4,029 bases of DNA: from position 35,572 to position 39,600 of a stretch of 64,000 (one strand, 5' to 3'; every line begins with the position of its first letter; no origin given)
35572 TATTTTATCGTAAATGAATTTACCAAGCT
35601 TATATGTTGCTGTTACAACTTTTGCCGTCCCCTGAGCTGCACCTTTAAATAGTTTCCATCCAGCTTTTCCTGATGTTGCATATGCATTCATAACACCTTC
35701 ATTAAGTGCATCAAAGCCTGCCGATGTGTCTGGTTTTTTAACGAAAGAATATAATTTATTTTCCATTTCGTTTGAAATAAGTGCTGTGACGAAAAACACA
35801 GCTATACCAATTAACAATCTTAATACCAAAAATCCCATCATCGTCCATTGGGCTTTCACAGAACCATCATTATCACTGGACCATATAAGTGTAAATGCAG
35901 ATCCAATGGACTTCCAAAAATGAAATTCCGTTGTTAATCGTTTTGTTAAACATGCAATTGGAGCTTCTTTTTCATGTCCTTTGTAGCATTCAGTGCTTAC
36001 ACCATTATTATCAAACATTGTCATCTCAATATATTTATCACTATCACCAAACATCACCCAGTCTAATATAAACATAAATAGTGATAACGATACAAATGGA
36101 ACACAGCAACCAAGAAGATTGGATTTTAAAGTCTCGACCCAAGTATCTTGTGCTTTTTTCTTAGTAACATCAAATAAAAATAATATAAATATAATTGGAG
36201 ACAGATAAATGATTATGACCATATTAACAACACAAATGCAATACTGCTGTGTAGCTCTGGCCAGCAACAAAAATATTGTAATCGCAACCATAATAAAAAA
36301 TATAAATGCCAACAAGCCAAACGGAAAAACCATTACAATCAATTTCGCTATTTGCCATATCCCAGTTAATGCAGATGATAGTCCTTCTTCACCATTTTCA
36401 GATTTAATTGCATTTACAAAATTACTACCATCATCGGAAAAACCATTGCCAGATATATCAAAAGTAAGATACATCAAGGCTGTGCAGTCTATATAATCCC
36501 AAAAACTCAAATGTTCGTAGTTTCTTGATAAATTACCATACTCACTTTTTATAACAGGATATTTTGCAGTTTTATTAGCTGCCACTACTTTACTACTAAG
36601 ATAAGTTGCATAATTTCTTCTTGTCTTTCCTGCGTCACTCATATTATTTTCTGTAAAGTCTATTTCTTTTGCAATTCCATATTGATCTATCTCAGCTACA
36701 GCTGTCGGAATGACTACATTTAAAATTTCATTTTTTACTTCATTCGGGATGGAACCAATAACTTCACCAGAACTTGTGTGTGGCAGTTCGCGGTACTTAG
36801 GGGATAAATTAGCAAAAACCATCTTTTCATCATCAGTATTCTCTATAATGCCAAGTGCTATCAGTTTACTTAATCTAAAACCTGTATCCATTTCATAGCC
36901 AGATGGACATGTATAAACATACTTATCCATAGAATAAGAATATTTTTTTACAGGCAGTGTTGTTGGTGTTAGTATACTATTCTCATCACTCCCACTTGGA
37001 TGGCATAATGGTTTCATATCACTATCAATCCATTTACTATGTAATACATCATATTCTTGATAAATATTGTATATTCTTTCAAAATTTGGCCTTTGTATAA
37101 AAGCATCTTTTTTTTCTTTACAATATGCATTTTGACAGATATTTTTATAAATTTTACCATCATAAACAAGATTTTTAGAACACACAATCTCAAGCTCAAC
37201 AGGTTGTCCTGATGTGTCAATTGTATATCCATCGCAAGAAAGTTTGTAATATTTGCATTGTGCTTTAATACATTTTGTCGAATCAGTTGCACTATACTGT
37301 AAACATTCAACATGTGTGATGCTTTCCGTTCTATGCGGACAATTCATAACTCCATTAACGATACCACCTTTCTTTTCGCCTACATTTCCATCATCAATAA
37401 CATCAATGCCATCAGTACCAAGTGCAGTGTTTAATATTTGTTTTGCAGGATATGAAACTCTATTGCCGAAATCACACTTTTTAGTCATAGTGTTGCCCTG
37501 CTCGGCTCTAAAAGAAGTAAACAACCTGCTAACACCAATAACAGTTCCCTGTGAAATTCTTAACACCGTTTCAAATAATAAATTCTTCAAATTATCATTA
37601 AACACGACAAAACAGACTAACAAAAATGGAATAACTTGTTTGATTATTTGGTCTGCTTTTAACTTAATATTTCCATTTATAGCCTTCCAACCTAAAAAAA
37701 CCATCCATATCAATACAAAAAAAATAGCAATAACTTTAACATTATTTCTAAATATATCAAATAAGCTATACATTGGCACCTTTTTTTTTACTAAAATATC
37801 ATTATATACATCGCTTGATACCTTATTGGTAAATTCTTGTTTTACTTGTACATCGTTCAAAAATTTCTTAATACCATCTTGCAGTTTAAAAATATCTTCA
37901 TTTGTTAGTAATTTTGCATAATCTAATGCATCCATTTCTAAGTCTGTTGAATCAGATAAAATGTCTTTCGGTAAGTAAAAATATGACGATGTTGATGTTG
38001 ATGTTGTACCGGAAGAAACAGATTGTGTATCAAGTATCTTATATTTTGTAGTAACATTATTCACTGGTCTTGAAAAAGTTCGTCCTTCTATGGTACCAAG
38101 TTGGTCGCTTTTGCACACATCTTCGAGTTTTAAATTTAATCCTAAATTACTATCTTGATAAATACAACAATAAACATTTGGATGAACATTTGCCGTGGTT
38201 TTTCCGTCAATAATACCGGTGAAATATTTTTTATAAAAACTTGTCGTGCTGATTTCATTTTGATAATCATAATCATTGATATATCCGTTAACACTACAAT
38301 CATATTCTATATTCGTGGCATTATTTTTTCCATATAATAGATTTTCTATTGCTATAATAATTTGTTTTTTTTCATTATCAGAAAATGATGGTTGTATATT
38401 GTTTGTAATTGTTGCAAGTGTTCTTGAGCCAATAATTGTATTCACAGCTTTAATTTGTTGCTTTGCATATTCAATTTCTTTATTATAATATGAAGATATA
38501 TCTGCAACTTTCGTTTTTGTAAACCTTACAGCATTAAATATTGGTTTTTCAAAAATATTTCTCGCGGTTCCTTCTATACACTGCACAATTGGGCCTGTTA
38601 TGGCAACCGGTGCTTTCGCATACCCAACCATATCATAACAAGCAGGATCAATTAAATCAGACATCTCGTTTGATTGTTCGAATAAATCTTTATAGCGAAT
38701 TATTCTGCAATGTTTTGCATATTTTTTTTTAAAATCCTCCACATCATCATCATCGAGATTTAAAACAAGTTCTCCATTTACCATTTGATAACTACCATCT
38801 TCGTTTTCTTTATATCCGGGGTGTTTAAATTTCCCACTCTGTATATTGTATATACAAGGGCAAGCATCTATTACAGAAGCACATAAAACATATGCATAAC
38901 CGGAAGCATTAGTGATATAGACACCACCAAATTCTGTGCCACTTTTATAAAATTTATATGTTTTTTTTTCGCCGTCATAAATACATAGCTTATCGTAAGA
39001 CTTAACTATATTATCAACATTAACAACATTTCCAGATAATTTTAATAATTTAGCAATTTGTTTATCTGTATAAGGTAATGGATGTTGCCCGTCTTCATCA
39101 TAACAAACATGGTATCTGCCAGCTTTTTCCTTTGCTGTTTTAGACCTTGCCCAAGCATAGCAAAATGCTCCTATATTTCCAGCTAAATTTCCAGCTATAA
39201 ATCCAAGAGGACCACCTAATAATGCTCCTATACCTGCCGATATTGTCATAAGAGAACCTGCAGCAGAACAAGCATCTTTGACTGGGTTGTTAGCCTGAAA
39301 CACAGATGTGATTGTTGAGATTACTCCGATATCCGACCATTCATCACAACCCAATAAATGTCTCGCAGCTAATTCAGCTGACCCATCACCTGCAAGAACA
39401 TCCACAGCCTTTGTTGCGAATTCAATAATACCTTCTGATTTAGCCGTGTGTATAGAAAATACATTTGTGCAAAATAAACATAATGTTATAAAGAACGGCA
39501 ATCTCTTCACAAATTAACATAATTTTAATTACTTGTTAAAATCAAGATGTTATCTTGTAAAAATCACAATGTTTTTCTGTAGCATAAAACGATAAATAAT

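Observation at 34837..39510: Giant 1557-aa secreted polytopic protein with a Cys-rich loop and a long N/Q-rich tail; possible hyper-extended VirB6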

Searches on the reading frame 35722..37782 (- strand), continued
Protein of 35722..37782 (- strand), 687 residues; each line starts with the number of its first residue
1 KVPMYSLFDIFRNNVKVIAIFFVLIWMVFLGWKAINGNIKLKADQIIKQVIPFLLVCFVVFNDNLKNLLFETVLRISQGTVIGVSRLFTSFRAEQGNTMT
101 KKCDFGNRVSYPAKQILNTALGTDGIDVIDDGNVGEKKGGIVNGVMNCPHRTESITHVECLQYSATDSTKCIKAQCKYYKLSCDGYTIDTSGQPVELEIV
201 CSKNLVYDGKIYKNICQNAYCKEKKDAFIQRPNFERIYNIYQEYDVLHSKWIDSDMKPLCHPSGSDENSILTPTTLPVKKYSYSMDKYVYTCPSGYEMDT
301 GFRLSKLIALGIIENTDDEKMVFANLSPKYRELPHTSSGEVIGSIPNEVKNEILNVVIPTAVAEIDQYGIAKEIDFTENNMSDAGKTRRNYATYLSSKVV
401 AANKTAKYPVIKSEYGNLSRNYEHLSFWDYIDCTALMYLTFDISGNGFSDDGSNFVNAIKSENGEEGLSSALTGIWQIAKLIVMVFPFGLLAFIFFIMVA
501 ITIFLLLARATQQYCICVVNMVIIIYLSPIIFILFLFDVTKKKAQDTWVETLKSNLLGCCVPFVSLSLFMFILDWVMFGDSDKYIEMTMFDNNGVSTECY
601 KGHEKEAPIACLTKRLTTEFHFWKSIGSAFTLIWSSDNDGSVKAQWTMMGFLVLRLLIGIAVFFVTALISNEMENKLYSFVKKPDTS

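Call 74: find_encoding_contigs(protein=P0110, flank=10000, max_places=1)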
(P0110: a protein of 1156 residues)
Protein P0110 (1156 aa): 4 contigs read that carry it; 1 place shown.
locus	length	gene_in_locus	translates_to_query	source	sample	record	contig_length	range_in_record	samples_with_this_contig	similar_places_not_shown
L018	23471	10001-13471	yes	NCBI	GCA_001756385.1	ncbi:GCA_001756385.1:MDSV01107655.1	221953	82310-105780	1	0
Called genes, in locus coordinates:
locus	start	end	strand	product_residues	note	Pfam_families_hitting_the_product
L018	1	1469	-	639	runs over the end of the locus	PF13292:DXP_synthase_N, PF00456:Transketolase_N (faint), PF00676:E1_dh (weak), PF02775:TPP_enzyme_C (weak), PF02779:Transket_pyr, PF02780:Transketolase_C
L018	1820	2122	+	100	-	PF05101:VirB3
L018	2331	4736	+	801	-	PF27097:VirB4_TrbE_N, PF12846:AAA_10 (faint), PF03135:CagE_TrbE_VirB, PF19044:P-loop_TraG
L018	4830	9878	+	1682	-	PF04610:TrbL (weak)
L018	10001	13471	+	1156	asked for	PF04610:TrbL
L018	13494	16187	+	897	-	PF04610:TrbL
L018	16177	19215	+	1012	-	PF04610:TrbL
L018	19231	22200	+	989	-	PF04610:TrbL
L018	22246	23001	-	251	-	-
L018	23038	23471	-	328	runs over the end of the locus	-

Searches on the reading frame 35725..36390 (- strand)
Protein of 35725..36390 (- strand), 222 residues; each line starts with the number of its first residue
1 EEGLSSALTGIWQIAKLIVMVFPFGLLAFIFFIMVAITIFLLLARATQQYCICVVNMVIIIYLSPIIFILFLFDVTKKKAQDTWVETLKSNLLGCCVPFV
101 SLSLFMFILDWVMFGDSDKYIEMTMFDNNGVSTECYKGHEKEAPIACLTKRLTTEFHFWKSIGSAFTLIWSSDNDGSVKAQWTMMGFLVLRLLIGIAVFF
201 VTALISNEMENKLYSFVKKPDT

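Call 18: search_protein_families(library=pfam, proteins=[window:35725-36390:-], max_evalue=10)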
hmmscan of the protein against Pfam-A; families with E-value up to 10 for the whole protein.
seq(222 aa): 3 families
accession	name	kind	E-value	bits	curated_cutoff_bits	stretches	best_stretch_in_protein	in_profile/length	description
PF14126.11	DUF4293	-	0.039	14.6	27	1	20-104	55-132/153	Domain of unknown function (DUF4293)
PF20563.3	DUF6773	-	3.8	7.8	27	0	174-212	112-150/163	Family of unknown function (DUF6773)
PF04610.19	TrbL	-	4.6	7.4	25.9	1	26-107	98-178/215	TrbL/VirB6 plasmid conjugal transfer protein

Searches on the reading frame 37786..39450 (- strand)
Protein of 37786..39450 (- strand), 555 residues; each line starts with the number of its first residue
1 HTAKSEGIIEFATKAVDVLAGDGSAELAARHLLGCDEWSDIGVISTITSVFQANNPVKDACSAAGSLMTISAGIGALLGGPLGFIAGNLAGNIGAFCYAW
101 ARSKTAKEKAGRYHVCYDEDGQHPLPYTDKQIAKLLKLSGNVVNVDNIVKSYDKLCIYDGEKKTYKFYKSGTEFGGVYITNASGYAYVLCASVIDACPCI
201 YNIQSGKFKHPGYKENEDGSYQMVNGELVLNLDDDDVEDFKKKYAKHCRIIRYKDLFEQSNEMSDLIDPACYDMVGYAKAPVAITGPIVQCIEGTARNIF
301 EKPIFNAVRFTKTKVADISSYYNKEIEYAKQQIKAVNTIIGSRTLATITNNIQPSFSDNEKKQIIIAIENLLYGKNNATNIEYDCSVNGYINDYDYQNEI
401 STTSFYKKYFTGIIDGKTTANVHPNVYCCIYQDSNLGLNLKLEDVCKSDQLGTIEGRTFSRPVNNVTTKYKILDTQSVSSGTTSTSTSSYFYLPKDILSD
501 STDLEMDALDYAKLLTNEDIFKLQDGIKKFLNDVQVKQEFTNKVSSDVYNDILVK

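Call 18: search_protein_families(library=pfam, proteins=[window:37786-39450:-], max_evalue=10)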
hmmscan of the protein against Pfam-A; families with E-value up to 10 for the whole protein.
seq(555 aa): 2 families
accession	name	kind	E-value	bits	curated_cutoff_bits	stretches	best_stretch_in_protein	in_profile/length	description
PF20721.2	C19orf12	-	0.33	11.2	30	1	58-106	36-84/163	C19orf12-like protein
PF18938.6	aRib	-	0.81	10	27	1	311-339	8-36/71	Atypical Rib domain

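Call 64: predict_structure(alignment_id=A4)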
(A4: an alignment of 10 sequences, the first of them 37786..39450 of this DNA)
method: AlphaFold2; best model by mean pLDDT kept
length: 555 residues; sequences in the alignment: 10
mean_pLDDT: 61.1   pTM: 0.41
mean pLDDT of the five models: 61.1, 52.0, 49.9, 49.8, 49.4
residues with pLDDT >= 90: 19; 70-90: 202; 50-70: 153; < 50: 181
segments of 3 or more residues with pLDDT < 50: 1-13, 47-53, 225-227, 253-315, 387-395, 412-468, 476-488, 498-501, 548-555
pLDDT, mean of each block of 10 residues (from residue 1): 32 50 70 76 50 55 69 66 68 77 87 78 65 82 73 88 90 86 68 85 71 59 53 67 73 43 31 28 28 27 29 52 86 90 87 87 85 77 51 52 72 39 45 33 36 32 39 46 40 55 58 80 82 73 54 30
secondary structure, 60 per line:
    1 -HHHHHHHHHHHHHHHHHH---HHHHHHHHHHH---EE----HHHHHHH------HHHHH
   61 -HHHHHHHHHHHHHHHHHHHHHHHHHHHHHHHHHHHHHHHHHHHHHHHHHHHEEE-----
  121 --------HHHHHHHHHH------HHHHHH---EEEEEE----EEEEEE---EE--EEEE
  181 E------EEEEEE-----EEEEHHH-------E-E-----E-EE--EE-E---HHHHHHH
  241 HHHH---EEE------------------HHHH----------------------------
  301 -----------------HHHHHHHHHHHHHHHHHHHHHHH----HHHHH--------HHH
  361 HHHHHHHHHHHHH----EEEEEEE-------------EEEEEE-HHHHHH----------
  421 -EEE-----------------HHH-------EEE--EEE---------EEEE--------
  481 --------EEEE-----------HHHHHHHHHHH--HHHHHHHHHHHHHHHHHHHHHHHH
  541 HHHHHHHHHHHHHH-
elements in order: H2-19 H23-33 H43-49 H56-60 H62-112 E113-115 H129-138 H145-150 E154-159 E164-169 E177-181 E188-193 E199-202 H234-244 E248-250 H269-272 H318-340 H345-349 H358-373 E378-384 E398-403 H405-410 E422-424 E452-454 E457-459 E469-472 E489-492 H504-514 H517-554

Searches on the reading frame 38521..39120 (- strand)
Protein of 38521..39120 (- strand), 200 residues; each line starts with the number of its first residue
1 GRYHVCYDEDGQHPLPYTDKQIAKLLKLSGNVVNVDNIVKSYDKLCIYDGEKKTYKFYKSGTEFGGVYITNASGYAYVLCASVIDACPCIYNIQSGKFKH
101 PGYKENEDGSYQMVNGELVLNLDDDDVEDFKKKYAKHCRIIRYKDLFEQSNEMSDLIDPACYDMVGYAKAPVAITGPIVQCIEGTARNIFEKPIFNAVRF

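Call 80: find_homologous_proteins(query=A5, max_evalue=0.001)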
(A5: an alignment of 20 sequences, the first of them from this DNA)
Query A5 (20 sequences) (200 aa, profile of the alignment): 2 proteins with E <= 0.001 among 1218 candidates.
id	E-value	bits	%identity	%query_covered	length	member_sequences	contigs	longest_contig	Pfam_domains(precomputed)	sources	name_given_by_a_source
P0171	5.5e-42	162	51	70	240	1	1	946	PF12732.13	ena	-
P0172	7.1e-38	148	99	68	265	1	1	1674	-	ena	-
